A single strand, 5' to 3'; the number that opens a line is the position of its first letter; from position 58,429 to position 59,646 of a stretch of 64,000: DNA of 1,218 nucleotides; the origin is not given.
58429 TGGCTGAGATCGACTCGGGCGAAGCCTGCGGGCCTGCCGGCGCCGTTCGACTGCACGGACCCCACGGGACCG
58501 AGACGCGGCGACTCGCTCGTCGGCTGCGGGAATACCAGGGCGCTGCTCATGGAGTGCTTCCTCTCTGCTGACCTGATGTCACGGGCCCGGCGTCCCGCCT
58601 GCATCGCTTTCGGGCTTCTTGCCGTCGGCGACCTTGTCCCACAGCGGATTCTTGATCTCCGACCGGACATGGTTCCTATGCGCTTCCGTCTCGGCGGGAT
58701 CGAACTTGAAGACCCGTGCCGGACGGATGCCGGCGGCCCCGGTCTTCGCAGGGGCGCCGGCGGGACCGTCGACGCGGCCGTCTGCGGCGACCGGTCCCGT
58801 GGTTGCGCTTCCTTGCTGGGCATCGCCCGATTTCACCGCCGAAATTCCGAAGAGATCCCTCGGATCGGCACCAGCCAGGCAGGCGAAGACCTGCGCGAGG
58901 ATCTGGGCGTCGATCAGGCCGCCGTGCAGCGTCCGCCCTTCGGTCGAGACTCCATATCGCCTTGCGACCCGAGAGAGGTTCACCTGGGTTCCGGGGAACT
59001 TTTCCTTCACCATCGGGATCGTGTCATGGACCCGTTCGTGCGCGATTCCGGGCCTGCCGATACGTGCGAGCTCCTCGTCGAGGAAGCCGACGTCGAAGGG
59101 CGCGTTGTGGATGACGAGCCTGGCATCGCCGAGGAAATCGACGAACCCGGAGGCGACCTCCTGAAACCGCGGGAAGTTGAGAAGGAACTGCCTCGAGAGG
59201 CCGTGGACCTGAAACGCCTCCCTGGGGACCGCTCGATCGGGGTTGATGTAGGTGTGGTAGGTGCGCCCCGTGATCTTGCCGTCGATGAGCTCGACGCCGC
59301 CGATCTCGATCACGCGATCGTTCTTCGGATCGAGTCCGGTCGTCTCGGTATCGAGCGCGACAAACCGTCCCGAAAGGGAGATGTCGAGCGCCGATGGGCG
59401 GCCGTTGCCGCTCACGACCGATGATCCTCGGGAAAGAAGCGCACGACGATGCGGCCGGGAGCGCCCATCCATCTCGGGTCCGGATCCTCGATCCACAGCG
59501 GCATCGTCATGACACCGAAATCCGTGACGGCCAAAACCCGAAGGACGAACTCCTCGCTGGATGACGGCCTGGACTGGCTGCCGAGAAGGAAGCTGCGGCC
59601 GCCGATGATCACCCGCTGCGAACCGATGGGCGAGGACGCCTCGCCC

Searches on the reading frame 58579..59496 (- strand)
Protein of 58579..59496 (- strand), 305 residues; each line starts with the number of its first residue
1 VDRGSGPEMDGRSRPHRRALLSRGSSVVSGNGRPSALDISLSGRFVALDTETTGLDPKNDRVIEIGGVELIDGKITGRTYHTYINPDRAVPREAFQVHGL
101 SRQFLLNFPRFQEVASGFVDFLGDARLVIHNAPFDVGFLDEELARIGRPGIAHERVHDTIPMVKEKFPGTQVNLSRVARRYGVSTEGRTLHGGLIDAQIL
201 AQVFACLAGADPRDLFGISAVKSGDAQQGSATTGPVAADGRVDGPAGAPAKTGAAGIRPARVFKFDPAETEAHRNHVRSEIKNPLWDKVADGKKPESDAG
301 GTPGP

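Call 25: search_protein_families(library=pfam, proteins=[window:58579-59496:-], max_evalue=0.001)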
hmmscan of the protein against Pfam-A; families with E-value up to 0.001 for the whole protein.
window:58579-59496:- (305 aa): 2 families
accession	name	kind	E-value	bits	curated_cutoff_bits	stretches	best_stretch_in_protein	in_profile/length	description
PF00929.31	RNase_T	-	1.3e-34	120.6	24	1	46-204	1-164/164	Exonuclease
PF13482.12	RNase_H_2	-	0.00033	21.1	22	0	48-192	3-124/165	RNase_H superfamily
